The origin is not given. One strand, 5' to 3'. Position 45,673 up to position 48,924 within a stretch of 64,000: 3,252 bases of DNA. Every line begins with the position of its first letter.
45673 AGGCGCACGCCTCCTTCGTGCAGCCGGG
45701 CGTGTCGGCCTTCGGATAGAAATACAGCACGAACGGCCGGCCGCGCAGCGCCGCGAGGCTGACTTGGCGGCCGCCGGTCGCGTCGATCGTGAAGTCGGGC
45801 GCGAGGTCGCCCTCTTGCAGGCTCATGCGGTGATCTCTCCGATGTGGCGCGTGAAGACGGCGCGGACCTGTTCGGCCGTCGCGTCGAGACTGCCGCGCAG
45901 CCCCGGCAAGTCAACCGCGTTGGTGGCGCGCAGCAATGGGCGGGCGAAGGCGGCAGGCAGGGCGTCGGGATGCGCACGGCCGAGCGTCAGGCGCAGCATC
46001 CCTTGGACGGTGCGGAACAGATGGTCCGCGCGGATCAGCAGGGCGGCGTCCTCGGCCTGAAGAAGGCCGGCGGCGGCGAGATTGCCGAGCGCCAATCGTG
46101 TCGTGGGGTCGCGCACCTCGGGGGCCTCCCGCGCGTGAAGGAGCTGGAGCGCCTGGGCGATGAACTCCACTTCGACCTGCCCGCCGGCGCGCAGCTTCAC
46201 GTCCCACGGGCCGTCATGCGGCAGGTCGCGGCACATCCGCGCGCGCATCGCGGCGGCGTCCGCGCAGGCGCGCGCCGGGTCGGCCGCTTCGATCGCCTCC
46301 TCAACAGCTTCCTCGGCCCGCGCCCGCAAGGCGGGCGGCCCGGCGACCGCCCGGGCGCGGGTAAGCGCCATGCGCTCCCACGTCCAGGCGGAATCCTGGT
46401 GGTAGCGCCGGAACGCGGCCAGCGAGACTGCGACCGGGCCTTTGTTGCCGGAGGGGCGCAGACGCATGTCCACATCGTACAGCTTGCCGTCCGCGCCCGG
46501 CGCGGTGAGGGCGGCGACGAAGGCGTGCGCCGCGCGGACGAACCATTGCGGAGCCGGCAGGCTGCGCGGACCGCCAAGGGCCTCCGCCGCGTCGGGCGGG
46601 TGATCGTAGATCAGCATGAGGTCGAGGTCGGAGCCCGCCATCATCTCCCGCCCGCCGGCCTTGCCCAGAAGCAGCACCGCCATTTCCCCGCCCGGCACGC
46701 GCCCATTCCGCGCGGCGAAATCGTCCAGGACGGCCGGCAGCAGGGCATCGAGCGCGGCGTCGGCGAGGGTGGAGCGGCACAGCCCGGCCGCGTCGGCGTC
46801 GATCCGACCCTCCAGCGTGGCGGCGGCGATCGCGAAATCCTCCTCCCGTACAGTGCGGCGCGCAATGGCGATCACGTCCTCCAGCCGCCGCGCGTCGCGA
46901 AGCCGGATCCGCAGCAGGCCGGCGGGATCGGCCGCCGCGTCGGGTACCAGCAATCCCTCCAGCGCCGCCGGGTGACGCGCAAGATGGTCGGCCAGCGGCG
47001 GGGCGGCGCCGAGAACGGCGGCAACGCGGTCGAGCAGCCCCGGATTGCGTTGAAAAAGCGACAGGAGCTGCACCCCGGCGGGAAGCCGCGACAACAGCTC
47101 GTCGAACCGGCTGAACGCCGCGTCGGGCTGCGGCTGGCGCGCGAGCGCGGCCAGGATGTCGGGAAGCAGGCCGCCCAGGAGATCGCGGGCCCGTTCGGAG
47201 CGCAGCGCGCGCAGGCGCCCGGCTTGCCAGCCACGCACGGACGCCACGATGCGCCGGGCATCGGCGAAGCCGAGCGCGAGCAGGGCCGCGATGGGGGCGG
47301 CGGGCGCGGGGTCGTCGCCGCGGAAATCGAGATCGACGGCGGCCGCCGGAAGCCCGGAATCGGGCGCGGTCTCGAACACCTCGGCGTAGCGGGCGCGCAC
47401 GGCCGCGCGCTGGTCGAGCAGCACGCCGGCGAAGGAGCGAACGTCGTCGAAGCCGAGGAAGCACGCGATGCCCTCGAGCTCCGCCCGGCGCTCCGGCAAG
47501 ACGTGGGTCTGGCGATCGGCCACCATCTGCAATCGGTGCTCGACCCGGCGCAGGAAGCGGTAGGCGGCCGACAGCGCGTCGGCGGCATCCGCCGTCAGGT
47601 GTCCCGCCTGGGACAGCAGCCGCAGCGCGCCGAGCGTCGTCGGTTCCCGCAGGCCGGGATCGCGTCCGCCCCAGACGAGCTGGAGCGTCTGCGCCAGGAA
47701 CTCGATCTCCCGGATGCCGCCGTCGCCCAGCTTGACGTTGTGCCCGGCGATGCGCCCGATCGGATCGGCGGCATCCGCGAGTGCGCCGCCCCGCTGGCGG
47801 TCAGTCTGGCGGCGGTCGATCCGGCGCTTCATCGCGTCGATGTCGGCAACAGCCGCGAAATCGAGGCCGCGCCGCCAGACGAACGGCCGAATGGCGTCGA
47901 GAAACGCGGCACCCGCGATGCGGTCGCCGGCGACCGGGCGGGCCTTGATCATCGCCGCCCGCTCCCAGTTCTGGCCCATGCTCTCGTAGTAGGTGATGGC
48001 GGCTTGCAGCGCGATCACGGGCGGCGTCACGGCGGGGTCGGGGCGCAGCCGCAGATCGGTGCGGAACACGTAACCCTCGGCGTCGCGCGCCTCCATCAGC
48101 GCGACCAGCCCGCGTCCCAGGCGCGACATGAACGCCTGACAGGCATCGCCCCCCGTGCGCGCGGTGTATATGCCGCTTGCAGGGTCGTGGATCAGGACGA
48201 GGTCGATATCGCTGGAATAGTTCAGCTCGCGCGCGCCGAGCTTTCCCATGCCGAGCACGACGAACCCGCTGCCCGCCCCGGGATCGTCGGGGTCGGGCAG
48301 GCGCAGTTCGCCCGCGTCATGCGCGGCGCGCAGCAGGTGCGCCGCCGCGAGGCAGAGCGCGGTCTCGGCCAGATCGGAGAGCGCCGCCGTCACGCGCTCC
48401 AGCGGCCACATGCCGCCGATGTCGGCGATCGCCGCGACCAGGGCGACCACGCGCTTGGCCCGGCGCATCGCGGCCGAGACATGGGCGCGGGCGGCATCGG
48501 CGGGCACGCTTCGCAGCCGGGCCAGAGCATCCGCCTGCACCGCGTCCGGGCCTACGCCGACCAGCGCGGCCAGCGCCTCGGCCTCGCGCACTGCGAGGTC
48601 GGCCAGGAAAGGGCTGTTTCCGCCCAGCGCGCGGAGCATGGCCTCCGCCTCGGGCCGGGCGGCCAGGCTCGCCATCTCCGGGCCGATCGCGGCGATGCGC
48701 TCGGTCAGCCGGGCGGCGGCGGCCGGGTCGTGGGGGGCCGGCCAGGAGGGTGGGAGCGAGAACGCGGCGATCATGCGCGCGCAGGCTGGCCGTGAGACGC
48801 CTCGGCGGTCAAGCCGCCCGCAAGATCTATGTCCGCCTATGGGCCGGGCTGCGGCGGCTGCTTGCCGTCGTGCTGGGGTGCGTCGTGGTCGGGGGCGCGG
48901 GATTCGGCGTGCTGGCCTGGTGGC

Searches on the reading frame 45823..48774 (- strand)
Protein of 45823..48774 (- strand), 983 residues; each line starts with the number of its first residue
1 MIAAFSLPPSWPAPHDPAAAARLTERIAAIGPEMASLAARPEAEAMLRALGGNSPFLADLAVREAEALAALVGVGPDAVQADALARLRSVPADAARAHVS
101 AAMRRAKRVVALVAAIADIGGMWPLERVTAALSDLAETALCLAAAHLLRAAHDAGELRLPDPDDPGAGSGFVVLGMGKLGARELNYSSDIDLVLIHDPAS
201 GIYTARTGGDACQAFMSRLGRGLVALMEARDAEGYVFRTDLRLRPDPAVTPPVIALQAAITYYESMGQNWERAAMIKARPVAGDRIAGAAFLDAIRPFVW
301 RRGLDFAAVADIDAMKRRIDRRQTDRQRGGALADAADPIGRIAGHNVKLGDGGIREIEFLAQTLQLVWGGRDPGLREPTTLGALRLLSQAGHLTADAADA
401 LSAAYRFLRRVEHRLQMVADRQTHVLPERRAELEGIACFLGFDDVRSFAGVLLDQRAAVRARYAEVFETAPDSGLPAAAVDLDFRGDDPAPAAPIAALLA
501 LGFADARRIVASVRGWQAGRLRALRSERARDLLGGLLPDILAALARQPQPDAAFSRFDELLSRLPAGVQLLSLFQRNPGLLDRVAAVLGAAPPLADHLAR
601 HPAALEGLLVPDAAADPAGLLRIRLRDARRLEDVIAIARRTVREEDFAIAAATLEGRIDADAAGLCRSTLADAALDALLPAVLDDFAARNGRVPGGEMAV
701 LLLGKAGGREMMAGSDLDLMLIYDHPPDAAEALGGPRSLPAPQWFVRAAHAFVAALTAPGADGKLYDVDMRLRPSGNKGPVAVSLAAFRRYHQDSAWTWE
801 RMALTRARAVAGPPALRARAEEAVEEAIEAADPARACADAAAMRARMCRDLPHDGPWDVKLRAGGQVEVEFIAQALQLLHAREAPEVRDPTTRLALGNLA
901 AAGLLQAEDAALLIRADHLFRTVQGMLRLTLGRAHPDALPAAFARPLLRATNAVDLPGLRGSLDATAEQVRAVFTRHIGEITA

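Call 73: search_protein_families(library=pfam, proteins=[window:45823-48774:-], max_evalue=0.00001)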
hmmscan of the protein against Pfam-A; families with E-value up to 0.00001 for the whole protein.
window:45823-48774:- (983 aa): 2 families
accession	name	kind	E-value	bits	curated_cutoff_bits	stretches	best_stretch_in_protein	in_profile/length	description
PF03710.21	GlnE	-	4.4e-102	341.2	24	2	47-293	4-251/252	Glutamate-ammonia ligase adenylyltransferase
PF08335.16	GlnD_UR_UTase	-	5.9e-39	133.7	21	2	314-466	2-140/141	GlnD PII-uridylyltransferase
